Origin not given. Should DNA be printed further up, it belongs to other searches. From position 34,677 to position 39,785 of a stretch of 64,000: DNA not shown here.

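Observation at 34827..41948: Giant methyltransferase-helicase fusion (DarB-like) with two co-oriented unknown genes: a candidate anti-restriction or defence module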

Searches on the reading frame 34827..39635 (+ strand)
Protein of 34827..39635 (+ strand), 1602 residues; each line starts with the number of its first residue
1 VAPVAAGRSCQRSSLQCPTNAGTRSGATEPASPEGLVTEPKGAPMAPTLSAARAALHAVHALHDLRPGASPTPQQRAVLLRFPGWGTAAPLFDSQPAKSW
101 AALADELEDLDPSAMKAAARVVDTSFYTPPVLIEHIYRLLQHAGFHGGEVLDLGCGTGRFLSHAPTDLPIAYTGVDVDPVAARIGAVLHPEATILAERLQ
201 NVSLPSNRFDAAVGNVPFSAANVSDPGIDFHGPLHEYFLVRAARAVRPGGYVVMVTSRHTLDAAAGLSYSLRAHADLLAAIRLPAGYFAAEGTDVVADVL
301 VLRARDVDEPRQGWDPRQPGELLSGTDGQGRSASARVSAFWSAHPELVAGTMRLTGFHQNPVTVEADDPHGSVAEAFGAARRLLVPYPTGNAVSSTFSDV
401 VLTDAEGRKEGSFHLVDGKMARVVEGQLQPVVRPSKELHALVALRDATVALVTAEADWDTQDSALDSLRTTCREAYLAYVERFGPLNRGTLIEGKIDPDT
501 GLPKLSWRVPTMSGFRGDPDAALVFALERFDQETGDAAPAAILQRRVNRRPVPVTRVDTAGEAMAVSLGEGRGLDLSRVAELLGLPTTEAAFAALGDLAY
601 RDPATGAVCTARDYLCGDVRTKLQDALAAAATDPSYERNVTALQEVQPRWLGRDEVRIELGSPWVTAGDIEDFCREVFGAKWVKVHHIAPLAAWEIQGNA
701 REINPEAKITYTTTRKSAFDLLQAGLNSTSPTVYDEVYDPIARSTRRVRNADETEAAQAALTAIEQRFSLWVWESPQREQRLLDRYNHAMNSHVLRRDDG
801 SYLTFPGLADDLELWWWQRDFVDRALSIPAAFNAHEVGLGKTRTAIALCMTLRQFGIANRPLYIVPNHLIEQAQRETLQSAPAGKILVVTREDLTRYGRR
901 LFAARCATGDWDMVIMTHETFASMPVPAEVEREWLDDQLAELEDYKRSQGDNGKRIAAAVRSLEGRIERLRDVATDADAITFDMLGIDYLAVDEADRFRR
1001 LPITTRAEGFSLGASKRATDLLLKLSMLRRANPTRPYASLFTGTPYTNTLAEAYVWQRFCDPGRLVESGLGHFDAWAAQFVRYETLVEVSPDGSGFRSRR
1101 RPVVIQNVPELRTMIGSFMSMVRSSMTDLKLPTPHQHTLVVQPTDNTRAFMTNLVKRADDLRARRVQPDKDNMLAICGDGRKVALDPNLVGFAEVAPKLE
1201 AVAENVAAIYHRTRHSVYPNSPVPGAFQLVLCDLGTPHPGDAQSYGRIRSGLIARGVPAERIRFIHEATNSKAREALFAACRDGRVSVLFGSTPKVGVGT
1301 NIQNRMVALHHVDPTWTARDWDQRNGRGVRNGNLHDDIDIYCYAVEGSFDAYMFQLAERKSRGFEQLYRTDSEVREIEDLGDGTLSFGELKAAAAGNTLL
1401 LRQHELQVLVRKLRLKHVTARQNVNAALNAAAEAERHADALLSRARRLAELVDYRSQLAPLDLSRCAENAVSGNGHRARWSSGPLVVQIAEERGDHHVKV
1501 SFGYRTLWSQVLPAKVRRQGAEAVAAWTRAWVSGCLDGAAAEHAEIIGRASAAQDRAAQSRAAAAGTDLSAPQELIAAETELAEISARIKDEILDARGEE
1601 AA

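Call 6: search_protein_families(library=pfam, proteins=[window:34827-39635:+], max_evalue=0.1)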
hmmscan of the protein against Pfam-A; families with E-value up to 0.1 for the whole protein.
window:34827-39635:+ (1602 aa): 9 families
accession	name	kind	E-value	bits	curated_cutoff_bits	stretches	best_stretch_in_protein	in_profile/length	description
PF00176.29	SNF2-rel_dom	-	1.3e-07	31.5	24.9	1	834-999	23-138/290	SNF2-related domain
PF13649.12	Methyltransf_25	-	2.6e-07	31.7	27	1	150-220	1-76/97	Methyltransferase domain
PF08241.18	Methyltransf_11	-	1.7e-06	29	21.2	1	151-253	1-94/95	Methyltransferase domain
PF13489.12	Methyltransf_23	-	5.5e-06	26.6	27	1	138-257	15-119/164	Methyltransferase domain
PF00271.37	Helicase_C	-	0.00024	21.8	23.5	1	1261-1332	41-110/110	Helicase conserved C-terminal domain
PF08242.18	Methyltransf_12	-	0.00039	21.5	30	1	151-215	1-72/98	Methyltransferase domain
PF05175.20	MTS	-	0.0012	18.9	23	1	141-260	28-144/170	Methyltransferase small domain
PF04851.21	ResIII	-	0.0045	17.3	22.5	1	835-921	30-110/164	Type III restriction enzyme, res subunit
PF13847.12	Methyltransf_31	-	0.0085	16.2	27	1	147-183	4-42/145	Methyltransferase domain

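Call 7: search_protein_families(library=phrogs, proteins=[window:34827-39635:+], max_evalue=0.01)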
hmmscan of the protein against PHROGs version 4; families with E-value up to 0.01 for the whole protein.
window:34827-39635:+ (1602 aa): 11 families
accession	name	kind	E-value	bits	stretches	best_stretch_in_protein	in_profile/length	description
phrog_10089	-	moron, auxiliary metabolic gene and host takeover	1.5e-269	899.2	1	52-1448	1587-3052/4647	DarB-like antirestriction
phrog_11801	-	other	1.7e-144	484.2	3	597-1207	655-1287/2269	DNA methyltransferase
phrog_1685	-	unknown function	9.2e-106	355.8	4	56-307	52-282/2278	-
phrog_9133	-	unknown function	3e-27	95.9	1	115-304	726-904/1259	-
phrog_62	-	DNA, RNA and nucleotide metabolism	1e-26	93.8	2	751-1149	674-939/1881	DNA helicase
phrog_37568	-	unknown function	3e-19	68.9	1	54-305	1079-1340/1780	-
phrog_29705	-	unknown function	2.9e-18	66.4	1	124-304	89-274/780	-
phrog_3820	-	other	1.3e-09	38.5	1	125-257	50-179/255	DNA methyltransferase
phrog_21007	-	other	5.6e-09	35.6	1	1275-1482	63-269/857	DNA methyltransferase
phrog_16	-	DNA, RNA and nucleotide metabolism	1.7e-08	34.2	1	1262-1358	519-612/986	DNA helicase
phrog_24008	-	DNA, RNA and nucleotide metabolism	8.8e-06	24.8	1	123-219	72-163/1006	helicase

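Call 15: search_protein_families(library=padloc, proteins=[window:34827-39635:+], max_evalue=0.1)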
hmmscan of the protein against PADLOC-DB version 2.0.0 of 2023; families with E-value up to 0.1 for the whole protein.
window:34827-39635:+ (1602 aa): 8 families
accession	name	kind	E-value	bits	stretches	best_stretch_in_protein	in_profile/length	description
PDLC04134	mad2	-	5.5e-17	59.7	1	124-308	271-449/492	mads_2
PDLC03719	oMTase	-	3e-06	24.5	1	125-220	27-124/387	orphan methyltransferase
PDLC03317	MTase_II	-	0.00061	16.2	1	235-307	459-533/831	Type II methyltransferase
PDLC02634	DrmD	-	0.00089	15.1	0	831-875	111-155/900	DrmD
PDLC02621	DrmD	-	0.0013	15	1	1251-1349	540-641/1040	DrmD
PDLC03338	MTase_II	-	0.0022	14.8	1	120-163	126-171/604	Type II methyltransferase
PDLC02500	BrxHI|BrxHII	-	0.0048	13.5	1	834-941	113-217/933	BrxHI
PDLC03275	MTase_II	-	0.022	12.2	1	122-180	15-70/343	Type II methyltransferase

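Call 16: search_protein_families(library=ncbifam, proteins=[window:34827-39635:+], max_evalue=0.1)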
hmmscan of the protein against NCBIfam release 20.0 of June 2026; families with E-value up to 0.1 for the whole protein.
window:34827-39635:+ (1602 aa): 8 families
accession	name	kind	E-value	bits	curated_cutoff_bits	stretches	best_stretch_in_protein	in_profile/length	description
NF042964.1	phospholipD_antiphage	equivalog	1.7e-07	30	1100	2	1265-1357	725-816/895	phospholipase D-like domain-containing anti-phage protein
NF045825.1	FAmtase_mtf2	equivalog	0.00015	21.1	400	1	140-264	52-168/248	fatty-acid O-methyltransferase Mtf2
NF045667.1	MTase_DVU1556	equivalog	0.00016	21.2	155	1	138-212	13-88/213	DVU_1556 family methyltransferase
NF038317.1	DISARM_DrmD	equivalog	0.0053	15.1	610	1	1250-1349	524-626/1021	DISARM system SNF2-like helicase DrmD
NF045823.1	PthPhpthDimycoMt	equivalog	0.0072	15.5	300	1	133-260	53-172/256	phthiotriol/phenolphthiotriol dimycocerosates methyltransferase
NF043040.1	corrin_prot_MT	hypoth_equivalog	0.016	14.6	180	1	139-183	34-77/216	corrinoid protein-associated methyltransferase CpaM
TIGR04543.1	ketoArg_3Met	equivalog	0.028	13.5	425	1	138-191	141-195/336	2-ketoarginine methyltransferase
TIGR02072.1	BioC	equivalog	0.029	14.2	184.95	1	138-216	25-105/244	malonyl-ACP O-methyltransferase BioC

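Call 39: search_solved_structures(query=window:34959-39635:+, max_evalue=0.01)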
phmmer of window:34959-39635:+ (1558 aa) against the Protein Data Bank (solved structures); distinct sequences matched with E-value up to 0.01: 1.
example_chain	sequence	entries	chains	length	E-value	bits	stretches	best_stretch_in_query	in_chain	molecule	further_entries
4nec_A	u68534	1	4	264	0.0073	17.2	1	92-205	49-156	Putative SAM-dependent methyltransferase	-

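Call 46: search_dna_similar(query=window:34959-39635:+, collection=phages, mode=protein, max_rows=30, rows=spread)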
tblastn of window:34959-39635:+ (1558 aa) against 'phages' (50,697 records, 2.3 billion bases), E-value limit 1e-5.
Records with a match: 141; places in all: 161; records where one place covers at least 80% of the query: 71.
Best place of each record, by identity: <60% 141.
By first word of the organism name: Bacteriophage 42; Ralstonia 21; Escherichia 16; Burkholderia 10; Bacillus 6; Klebsiella 5; Pseudomonas 5; Erwinia 5; Streptococcus 3; Thermus 3; and 16 more.
By host as written in the record: - 54; Escherichia coli 7; Ralstonia pseudosolanacearum I-31 (MT043) 5; Ralstonia pseudosolanacearum I-33 (MT061) 4; Burkholderia cenocepacia 4; Klebsiella pneumoniae NI9 3; Ralstonia pseudosolanacearum 3; Bacillus subtilis 3; and 40 more.
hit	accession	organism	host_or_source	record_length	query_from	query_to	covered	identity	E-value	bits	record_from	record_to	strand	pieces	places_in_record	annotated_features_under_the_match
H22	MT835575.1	Bacteriophage sp.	human fecal samples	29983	24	1371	87%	33.0%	0e+0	678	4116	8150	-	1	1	record has no annotation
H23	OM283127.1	Burkholderia phage JC1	Burkholderia cenocepacia Van1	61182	24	1369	86%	31.8%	3e-166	565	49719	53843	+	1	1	DarB-like antirestriction protein | terminator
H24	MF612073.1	Klebsiella phage SopranoGao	Klebsiella pneumoniae 51503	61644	28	1369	86%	31.8%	3e-169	573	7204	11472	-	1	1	PLxRFG protein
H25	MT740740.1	Ralstonia phage Gervaise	Ralstonia pseudosolanacearum I-15 ...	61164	22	1373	87%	31.6%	3e-160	547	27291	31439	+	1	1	hypothetical protein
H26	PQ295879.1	Ralstonia phage YL4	Ralstonia pseudosolanacearum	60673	22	1373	87%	31.4%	3e-158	541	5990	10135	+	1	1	hypothetical protein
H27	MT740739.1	Ralstonia phage Gerry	Ralstonia pseudosolanacearum I-33 ...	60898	22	1373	87%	31.3%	4e-159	543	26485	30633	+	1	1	hypothetical protein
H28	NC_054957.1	Ralstonia phage Eline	Ralstonia pseudosolanacearum I-33 ...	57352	22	1373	87%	31.2%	2e-157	538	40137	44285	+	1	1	DarB-like antirestriction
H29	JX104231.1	Burkholderia phage BcepMigl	Burkholderia cenocepacia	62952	24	1369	86%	31.2%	6e-162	552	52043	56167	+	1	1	DarB-like antirestriction protein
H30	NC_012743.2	Burkholderia phage BcepIL02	Burkholderia cenocepacia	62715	24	1369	86%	31.2%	8e-159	542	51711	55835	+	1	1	DarB-like antirestriction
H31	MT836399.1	Bacteriophage sp.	human fecal samples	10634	24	1371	87%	30.9%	2e-108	566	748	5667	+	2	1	record has no annotation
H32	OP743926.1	Erwinia phage Stean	Erwinia amylovora 1/79Sm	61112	24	1374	87%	30.3%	5e-156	534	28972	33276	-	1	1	transglycosylase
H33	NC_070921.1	Erwinia phage Pavtok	Erwinia amylovora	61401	24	1374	87%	30.2%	3e-152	523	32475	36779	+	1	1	DarB-like antirestriction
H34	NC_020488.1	Vibrio phage VvAW1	Vibrio vulnificus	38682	24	1369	86%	30.1%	6e-160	546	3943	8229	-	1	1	DarB-like antirestriction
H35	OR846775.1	Listeria phage LM 4-11-1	Listeria monocytogenes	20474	30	1371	86%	29.3%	4e-178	600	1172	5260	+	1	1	record has no annotation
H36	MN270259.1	Streptococcus phage phi-SgaBSJ31_rum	Streptococcus gallolyticus BSJ31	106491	22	1363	81%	28.3%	3e-71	544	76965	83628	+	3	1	SNF2 family protein (x2) | retron-type RNA-directed DNA polymerase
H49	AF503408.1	Enterobacteria phage P7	-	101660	80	259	12%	28.7%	7e-17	94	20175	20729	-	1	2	darB: DarB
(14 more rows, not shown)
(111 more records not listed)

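Call 84: get_annotated_region(hit=H49, flank=7000)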
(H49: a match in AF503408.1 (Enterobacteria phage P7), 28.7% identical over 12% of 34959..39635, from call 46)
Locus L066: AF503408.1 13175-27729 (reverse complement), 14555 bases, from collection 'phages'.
description: Enterobacteria phage P7, complete genome.
organism: Enterobacteria phage P7 (NCBI taxid 10682)
taxonomy: Viruses; Duplodnaviria; Heunggongvirae; Uroviricota; Caudoviricetes; Punavirus; Punavirus P1
host: -; source: -; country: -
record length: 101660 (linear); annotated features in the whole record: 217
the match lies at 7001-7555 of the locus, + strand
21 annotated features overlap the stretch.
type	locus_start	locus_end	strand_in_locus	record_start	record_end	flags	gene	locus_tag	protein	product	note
CDS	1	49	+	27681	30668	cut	prt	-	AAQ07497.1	Prt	putative protease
CDS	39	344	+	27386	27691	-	odaA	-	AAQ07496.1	OdaA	unknown protein function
CDS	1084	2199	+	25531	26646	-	nmpC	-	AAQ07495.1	NmpC precursor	outer membrane porin precursor; similar to outer membrane porin precursor NmpC of Escherichia coli cryptic lambdoid ...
sig_peptide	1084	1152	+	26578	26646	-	nmpC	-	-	-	-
CDS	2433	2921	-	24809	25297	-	ssb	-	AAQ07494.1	Ssb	single stranded DNA binding protein; similar to Ssb of Enterobacteria phage P1 and Escherichia coli as described in ...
protein_bind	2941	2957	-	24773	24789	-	-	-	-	phage repressor C1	monovalent C1-controlled operator Op(ssb); controls expression of ssb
regulatory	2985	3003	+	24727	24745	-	-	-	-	promoter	late promoter LPlyz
regulatory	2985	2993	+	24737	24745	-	-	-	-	other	LPlyz; -22 region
regulatory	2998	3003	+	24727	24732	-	-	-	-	minus_10_signal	LPlyz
CDS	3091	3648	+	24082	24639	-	lyz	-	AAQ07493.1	Lyz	lysozyme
CDS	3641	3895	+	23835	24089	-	lydD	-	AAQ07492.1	LydD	lysis determinant D; putative holin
CDS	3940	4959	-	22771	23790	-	proB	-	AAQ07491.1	ProB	head processing; putative kinase/phosphatase probably involved in activation of host protease or ProA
CDS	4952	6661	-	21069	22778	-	proA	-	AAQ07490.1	ProA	putative protease; head structure or morphogenesis; minor similarities to portal protein gp20 of bacteriophage T4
regulatory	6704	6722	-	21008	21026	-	-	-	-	promoter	late promoter LPpro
regulatory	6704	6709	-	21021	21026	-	-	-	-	minus_10_signal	LPpro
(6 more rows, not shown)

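Call 85: get_annotated_region(hit=H30, flank=3000)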
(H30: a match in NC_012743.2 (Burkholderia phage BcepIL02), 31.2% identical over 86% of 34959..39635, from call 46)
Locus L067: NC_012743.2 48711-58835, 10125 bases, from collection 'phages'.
description: Burkholderia phage BcepIL02, complete genome.
organism: Burkholderia phage BcepIL02 (NCBI taxid 2886898)
taxonomy: Viruses; Duplodnaviria; Heunggongvirae; Uroviricota; Caudoviricetes; Lessievirus; Lessievirus bcepil02
host: Burkholderia cenocepacia; source: -; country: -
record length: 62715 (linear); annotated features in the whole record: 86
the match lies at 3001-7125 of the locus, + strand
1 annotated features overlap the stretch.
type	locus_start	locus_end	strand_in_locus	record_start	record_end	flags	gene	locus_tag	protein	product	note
CDS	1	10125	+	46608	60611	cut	-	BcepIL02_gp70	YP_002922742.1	DarB-like antirestriction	-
